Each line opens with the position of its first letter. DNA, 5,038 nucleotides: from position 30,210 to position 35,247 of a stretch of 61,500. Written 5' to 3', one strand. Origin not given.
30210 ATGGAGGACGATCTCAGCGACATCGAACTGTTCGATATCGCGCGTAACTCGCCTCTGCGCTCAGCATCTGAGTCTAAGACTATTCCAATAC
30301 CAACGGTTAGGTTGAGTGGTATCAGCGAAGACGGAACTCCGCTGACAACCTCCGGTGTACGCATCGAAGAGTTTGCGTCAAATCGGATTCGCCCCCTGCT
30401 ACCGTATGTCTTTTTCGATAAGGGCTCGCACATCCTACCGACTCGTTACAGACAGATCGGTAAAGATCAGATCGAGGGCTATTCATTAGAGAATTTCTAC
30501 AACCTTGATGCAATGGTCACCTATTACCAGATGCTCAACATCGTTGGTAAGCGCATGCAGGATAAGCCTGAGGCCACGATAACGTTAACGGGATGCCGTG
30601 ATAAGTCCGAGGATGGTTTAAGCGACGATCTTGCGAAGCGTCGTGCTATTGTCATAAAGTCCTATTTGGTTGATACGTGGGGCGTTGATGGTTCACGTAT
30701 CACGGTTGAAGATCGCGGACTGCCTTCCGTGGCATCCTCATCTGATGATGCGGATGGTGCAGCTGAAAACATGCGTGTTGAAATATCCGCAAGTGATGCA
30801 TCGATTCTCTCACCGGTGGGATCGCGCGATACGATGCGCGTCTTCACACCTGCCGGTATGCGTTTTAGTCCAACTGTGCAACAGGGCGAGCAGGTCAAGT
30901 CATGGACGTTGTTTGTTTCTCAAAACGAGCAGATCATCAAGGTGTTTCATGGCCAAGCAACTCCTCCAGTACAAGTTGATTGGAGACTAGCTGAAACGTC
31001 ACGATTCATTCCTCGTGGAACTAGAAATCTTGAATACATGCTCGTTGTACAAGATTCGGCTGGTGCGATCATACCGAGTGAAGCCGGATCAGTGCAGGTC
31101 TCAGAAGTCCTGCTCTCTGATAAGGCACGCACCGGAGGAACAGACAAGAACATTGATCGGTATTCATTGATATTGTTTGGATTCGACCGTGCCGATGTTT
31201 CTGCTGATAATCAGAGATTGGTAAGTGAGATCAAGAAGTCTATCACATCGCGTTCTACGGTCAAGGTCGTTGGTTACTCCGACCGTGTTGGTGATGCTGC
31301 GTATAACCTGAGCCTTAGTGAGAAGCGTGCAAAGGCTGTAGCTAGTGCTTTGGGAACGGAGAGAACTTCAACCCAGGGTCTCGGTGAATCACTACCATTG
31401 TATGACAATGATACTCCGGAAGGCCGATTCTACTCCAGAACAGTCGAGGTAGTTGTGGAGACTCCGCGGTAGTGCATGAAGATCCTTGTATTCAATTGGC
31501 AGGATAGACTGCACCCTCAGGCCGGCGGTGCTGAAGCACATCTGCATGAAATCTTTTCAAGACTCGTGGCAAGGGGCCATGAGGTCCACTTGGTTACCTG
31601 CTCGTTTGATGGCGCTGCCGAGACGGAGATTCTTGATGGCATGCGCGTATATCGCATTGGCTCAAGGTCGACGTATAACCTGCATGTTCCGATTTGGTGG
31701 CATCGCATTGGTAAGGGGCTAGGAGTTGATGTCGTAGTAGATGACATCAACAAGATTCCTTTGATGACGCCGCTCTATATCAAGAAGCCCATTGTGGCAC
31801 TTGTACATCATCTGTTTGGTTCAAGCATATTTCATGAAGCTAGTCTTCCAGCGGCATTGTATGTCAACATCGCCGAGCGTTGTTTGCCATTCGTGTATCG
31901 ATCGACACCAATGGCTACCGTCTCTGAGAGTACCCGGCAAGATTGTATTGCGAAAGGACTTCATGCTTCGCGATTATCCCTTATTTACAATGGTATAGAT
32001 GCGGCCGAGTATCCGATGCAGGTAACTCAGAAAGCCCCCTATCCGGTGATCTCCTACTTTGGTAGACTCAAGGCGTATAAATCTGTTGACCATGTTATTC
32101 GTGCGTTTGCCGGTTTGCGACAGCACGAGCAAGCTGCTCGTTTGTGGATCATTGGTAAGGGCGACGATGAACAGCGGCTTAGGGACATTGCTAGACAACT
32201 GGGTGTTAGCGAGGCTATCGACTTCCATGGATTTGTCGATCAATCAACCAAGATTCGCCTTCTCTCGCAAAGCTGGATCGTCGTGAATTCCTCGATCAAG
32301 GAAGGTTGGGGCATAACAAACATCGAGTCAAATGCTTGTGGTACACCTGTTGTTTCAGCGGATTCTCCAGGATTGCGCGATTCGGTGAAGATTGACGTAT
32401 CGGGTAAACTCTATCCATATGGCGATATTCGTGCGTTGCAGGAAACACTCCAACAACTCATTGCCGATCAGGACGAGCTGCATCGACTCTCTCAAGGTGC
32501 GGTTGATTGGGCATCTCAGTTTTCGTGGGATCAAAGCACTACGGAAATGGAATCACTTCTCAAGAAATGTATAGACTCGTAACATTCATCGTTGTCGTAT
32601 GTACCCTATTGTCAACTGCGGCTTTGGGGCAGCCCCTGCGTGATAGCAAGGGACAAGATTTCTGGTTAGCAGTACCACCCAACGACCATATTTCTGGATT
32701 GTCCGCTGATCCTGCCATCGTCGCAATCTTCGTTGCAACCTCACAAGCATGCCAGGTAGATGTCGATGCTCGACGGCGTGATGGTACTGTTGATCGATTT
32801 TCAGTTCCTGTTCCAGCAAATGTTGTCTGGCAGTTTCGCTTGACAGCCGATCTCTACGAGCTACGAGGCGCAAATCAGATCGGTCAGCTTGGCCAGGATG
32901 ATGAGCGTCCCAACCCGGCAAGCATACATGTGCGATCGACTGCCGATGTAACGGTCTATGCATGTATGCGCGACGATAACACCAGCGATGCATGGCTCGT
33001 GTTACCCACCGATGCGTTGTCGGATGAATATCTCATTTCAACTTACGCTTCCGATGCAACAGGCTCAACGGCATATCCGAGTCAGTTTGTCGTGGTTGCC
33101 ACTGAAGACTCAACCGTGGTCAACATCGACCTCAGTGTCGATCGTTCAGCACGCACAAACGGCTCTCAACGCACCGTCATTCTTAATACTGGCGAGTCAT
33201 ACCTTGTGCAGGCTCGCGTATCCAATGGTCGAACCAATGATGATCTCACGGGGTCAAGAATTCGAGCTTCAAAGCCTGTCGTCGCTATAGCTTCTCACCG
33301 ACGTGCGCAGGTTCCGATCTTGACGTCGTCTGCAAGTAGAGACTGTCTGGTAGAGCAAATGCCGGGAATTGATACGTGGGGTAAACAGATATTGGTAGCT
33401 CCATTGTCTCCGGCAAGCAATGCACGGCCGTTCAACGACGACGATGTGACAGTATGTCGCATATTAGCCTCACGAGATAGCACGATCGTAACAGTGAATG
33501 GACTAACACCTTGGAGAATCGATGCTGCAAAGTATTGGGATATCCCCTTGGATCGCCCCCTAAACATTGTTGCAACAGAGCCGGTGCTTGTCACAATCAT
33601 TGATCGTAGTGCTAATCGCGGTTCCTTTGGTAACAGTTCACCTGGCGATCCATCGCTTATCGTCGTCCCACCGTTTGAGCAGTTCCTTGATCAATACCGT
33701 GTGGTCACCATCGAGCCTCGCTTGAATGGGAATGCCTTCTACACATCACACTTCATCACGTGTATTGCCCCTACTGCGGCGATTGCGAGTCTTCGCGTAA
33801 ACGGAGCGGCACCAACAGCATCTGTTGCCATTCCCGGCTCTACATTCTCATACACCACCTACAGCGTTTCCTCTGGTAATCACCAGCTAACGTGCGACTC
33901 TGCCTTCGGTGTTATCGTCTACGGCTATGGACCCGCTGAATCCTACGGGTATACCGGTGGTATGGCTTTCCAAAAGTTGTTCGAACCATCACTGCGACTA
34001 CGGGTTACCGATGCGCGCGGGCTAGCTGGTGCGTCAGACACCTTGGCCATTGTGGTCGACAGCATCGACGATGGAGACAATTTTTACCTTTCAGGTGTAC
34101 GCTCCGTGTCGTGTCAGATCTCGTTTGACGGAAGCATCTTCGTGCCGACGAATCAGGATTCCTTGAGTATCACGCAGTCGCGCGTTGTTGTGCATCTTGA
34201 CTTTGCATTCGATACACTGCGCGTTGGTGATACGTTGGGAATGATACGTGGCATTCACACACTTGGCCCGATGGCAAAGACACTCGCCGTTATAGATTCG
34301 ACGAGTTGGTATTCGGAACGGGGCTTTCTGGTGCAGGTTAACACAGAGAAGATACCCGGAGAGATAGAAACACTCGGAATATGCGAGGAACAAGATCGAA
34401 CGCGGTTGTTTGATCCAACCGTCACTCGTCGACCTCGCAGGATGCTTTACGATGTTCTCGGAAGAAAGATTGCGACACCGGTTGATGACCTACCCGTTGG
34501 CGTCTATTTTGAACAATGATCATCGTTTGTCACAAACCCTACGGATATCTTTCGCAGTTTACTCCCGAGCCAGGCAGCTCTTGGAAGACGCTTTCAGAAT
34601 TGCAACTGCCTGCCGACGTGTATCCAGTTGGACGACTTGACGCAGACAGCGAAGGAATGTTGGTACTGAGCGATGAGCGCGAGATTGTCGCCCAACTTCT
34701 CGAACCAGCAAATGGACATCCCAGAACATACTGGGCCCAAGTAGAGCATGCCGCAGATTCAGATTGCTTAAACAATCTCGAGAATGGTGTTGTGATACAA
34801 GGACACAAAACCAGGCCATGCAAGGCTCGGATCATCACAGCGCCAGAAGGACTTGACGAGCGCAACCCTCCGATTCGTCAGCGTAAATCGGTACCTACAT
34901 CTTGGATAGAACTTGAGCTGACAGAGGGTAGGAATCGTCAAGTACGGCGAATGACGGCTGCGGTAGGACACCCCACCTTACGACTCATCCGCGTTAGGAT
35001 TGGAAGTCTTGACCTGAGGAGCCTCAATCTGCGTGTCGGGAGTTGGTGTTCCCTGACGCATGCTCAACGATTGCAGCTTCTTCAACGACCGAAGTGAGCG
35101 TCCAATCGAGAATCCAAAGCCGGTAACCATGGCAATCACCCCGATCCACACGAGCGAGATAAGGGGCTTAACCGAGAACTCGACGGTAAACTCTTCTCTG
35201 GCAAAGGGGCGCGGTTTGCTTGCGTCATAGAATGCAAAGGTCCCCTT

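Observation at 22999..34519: Surface operon: two paralogous barrel-plus-double-OmpA_C proteins bracket a giant T9SS cargo, followed by a GT4 and a second cargo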

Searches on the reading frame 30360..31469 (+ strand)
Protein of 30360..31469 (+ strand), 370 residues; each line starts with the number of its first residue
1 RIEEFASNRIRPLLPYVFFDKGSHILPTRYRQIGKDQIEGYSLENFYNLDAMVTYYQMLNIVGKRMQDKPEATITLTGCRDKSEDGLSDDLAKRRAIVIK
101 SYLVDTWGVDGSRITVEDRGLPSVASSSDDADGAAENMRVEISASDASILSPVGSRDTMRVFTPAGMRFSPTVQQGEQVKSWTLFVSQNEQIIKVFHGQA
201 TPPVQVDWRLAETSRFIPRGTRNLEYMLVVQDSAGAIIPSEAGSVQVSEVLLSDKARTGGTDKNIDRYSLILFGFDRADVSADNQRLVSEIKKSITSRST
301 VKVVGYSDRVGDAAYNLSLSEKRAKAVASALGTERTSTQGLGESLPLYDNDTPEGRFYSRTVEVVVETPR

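Call 65: search_solved_structures(query=window:30360-31469:+, max_evalue=0.001, show_alignments=2)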
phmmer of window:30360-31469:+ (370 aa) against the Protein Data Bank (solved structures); distinct sequences matched with E-value up to 0.001: 39.
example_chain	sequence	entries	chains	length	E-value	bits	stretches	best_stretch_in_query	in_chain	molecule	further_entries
9v99_A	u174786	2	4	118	2.9e-11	46.2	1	273-363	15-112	Outer membrane beta-barrel domain-containing protein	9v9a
5u1h_A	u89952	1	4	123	9.2e-11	44.6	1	271-368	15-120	Outer membrane porin F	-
9v9b_A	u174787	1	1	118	1.5e-10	44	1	273-363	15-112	Outer membrane beta-barrel domain-containing protein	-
6jfw_A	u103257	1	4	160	2.5e-10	43.2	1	269-365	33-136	PA0833-PD protein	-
2k1s_A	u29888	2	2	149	1.9e-09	40.2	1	297-366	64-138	Inner membrane lipoprotein yiaD | Probable lipoprotein YiaD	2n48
5eaz_A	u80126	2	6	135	2.4e-09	39.9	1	268-367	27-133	YfiB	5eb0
5y61_B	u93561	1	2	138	2.5e-09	39.9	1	268-367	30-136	YfiB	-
5eb1_B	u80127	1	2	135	2.5e-09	39.9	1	268-367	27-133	YfiB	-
6ikj_A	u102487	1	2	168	2.8e-09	39.7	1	267-367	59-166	YfiB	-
6iki_A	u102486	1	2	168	2.9e-09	39.7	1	267-367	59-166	YfiB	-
4zhv_A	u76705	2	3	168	3.6e-09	39.3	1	268-367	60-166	YfiB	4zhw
6ikk_A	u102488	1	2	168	4.3e-09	39.1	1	268-367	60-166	YfiB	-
4zhy_B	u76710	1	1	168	4.7e-09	39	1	269-367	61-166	YfiB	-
2lca_A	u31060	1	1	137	5e-09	38.9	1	271-367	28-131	Uncharacterized protein Rv0899/MT0922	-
2kgw_A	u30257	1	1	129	6e-09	38.6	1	271-366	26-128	Outer membrane protein A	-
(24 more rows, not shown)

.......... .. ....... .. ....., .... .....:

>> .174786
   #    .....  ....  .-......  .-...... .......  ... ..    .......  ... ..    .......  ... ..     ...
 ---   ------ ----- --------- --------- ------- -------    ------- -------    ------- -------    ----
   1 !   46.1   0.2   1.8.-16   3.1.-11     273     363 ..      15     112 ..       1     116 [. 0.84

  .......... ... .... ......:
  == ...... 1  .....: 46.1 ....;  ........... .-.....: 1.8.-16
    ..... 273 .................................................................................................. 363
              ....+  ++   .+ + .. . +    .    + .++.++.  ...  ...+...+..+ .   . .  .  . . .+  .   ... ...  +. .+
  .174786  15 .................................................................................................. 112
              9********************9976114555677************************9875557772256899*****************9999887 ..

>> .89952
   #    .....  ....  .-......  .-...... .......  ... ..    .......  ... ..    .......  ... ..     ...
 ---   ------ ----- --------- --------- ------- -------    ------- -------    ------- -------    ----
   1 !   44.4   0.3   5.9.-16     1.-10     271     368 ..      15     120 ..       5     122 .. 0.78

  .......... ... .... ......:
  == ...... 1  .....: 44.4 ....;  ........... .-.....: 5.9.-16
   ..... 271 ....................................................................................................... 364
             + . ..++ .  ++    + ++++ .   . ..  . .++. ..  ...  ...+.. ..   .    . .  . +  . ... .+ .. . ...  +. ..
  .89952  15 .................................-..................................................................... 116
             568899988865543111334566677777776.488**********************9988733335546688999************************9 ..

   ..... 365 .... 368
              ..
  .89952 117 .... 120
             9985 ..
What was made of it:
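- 29469..31472 (+): Gene C: barrel plus two OmpA_C domains (667 aa). Layout: barrel 29-243, hairpin 277-308, OmpA_C-1 about 309-445, Ig-like spacer about 446-558, OmpA_C-2 about 559-667. Call 65.
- Closest known: Classical OmpA / OprF / Pgm6-Pgm7 OmpA-like major outer-membrane proteins. Same: The second OmpA_C domain aligns with solved OmpA_C domains across the conserved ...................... block (call 65).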

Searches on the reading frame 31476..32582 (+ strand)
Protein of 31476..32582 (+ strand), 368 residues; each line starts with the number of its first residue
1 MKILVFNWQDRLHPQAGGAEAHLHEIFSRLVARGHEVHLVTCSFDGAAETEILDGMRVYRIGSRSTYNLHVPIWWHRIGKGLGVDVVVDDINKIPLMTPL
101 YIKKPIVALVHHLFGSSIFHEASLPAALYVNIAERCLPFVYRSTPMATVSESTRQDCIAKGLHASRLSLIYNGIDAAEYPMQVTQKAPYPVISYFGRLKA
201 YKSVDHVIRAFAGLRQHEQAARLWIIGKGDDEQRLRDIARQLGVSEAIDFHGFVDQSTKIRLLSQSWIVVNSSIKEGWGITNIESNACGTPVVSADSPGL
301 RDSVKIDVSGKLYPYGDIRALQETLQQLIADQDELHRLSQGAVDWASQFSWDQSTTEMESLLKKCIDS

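Call 4: search_protein_families(library=pfam, proteins=[window:31476-32582:+], max_evalue=0.01)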
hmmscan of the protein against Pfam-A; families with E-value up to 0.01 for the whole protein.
window:31476-32582:+ (368 aa): 6 families
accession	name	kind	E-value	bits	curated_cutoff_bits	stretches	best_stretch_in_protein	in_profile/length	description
PF00534.26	Glycos_transf_1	-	2.7e-36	125.1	26.4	1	187-342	13-169/172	Glycosyl transferases group 1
PF13692.12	Glyco_trans_1_4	-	1.3e-27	97.3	27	1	190-331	2-142/142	Glycosyl transferases group 1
PF13439.12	Glyco_transf_4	-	4.4e-17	63.1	28.5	1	17-177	2-169/170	Glycosyltransferase Family 4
PF20706.3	GT4-conflict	-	2.6e-09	37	26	1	181-308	189-324/385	Family 4 Glycosyltransferase in conflict systems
PF13579.12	Glyco_trans_4_4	-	8.9e-08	33.1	29.7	1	17-173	1-158/158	Glycosyl transferase 4-like domain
PF13524.12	Glyco_trans_1_2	-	6.2e-06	26.7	25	1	222-353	16-137/144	Glycosyl transferase-like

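Call 5: search_protein_families(library=ncbifam, proteins=[window:31476-32582:+], max_evalue=0.01)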
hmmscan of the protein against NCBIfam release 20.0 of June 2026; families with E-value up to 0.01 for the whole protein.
window:31476-32582:+ (368 aa): 38 families (the best 25 are shown)
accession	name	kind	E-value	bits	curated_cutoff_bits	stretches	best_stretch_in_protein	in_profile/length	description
TIGR03999.1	thiol_BshA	equivalog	7e-27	94.3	273.7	1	142-365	144-373/375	N-acetyl-alpha-D-glucosaminyl L-malate synthase BshA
TIGR03449.1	mycothiol_MshA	equivalog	1e-26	93.8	462.5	1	189-365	220-403/406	D-inositol-3-phosphate glycosyltransferase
NF007396.0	PRK09922.1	equivalog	5.1e-26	91.4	385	1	149-333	142-328/361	lipopolysaccharide 1,6-galactosyltransferase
TIGR03088.1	stp2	hypoth_equivalog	3.3e-22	79.1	409.05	1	162-363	157-371/374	TIGR03088 family PEP-CTERM/XrtA system glycosyltransferase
NF041876.1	EPS_EpsE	equivalog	6.7e-21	75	400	1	175-342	196-372/389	exopolysaccharide biosynthesis GT4 family glycosyltransferase EpsE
TIGR04063.1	stp3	hypoth_equivalog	7.2e-21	74.5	442.05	1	143-361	158-391/397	TIGR04063 family PEP-CTERM/XrtA system glycosyltransferase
NF047880.1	glyco_SdgA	exception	2.4e-18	66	800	1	177-360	304-485/488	serine-aspartate repeat adhesin O-glycosyltransferase SdgA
TIGR04157.1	glyco_rSAM_CFB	subfamily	7e-16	58.2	400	1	163-331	191-366/406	TIGR04157 family glycosyltransferase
NF038011.1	PelF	equivalog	3.2e-15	56.1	100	1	127-304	241-422/489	GT4 family glycosyltransferase PelF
TIGR02149.1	glgA_Coryne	subfamily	9.8e-15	54.6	302.4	1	147-357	149-382/391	glycogen synthase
NF046085.1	XrtY_assoc_Gly1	equivalog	2.8e-14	52.8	400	1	149-344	167-362/387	XrtY-associated glycosyltransferase XYAG1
NF038229.1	Glyco4_Geo_Pelo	equivalog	4.1e-14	52.3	400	1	164-365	132-336/338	GPMC system family 4 glycosyltransferase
NF041010.1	glycosy_Agl16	equivalog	1.9e-13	50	575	1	16-363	14-349/352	glycosylation protein Agl16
NF038295.1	EPS_HpsP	equivalog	3.9e-13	49.2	550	1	179-358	197-380/388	hormogonium polysaccharide biosynthesis glycosyltransferase HpsP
TIGR04047.1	MSMEG_0565_glyc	hypoth_equivalog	8.5e-13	48.1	259.85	1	157-356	163-365/373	MSMEG_0565 family glycosyltransferase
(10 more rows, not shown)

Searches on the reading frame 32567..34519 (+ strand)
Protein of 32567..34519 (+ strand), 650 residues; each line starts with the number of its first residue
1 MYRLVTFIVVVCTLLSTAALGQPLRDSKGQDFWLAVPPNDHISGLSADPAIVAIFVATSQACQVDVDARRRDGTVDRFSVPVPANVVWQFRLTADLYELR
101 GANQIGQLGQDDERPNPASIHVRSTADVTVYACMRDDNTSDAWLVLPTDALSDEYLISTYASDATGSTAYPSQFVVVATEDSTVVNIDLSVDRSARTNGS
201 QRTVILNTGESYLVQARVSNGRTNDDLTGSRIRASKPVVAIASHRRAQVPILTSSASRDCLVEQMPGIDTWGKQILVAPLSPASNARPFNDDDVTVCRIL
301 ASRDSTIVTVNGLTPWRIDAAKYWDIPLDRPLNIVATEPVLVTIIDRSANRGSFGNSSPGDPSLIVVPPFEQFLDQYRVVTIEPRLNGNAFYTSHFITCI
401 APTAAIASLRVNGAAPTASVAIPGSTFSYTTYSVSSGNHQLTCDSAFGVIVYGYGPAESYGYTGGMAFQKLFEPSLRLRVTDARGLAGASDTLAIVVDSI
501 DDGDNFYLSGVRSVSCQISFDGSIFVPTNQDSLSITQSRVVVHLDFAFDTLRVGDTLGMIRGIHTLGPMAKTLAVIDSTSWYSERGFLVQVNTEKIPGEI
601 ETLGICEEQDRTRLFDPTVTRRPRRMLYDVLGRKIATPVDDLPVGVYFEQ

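Call 4: search_protein_families(library=pfam, proteins=[window:32567-34519:+], max_evalue=0.01)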
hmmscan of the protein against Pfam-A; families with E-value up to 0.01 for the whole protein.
window:32567-34519:+ (650 aa): 1 family
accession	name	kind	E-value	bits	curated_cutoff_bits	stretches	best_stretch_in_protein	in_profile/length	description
PF17517.7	IgGFc_binding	-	4.9e-55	187.3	25.6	1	141-453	1-297/297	IgGFc binding protein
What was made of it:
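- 32567..34519 (+): Gene E: signal peptide, IgGFc_binding domain, cohesin-like module, Cys motif and a truncated CTD remnant (650 aa). Call 4.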

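Call 5: search_protein_families(library=ncbifam, proteins=[window:32567-34519:+], max_evalue=0.01)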
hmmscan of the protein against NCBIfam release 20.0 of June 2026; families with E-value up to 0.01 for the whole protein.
window:32567-34519:+ (650 aa): 0 families

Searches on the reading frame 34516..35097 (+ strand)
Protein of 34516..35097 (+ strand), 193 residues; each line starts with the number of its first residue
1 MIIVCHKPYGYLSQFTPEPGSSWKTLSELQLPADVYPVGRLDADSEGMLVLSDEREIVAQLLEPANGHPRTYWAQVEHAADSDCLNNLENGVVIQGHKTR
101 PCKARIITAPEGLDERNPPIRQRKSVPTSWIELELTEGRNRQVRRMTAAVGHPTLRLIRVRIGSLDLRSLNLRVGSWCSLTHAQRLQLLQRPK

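Call 4: search_protein_families(library=pfam, proteins=[window:34516-35097:+], max_evalue=0.01)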
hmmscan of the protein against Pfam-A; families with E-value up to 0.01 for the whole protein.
window:34516-35097:+ (193 aa): 1 family
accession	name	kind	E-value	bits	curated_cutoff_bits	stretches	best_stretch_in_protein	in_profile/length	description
PF00849.27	PseudoU_synth_2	-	1.1e-20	74.8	26.8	1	2-149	2-152/152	RNA pseudouridylate synthase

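Call 5: search_protein_families(library=ncbifam, proteins=[window:34516-35097:+], max_evalue=0.01)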
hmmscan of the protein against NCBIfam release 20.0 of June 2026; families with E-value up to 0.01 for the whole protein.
window:34516-35097:+ (193 aa): 7 families
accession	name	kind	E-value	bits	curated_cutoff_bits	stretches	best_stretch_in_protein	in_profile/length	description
NF008487.1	PRK11394.1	equivalog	1.1e-46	159.1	284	1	2-181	30-205/206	23S rRNA pseudouridine(2457) synthase RluE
TIGR00093.1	TIGR00093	subfamily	1.7e-42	144.9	109.3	1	6-181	1-160/161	pseudouridine synthase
NF007784.0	PRK10475.1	equivalog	2.6e-19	69.3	318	2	2-105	69-170/290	23S rRNA pseudouridine(2604) synthase RluF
NF007976.1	PRK10700.1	equivalog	1.1e-15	57.6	290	1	36-184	104-236/291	23S rRNA pseudouridine(2605) synthase RluB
NF008097.0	PRK10839.1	equivalog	1.4e-13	51.1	275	1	6-182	66-224/232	16S rRNA pseudouridine(516) synthase RsuA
TIGR00005.1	rluA_subfam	subfamily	2.7e-05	23.6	192.7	1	2-154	82-237/298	RluA family pseudouridine synthase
NF008321.0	PRK11112.1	equivalog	0.0029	16.9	328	0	30-187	42-207/257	tRNA pseudouridine(65) synthase TruC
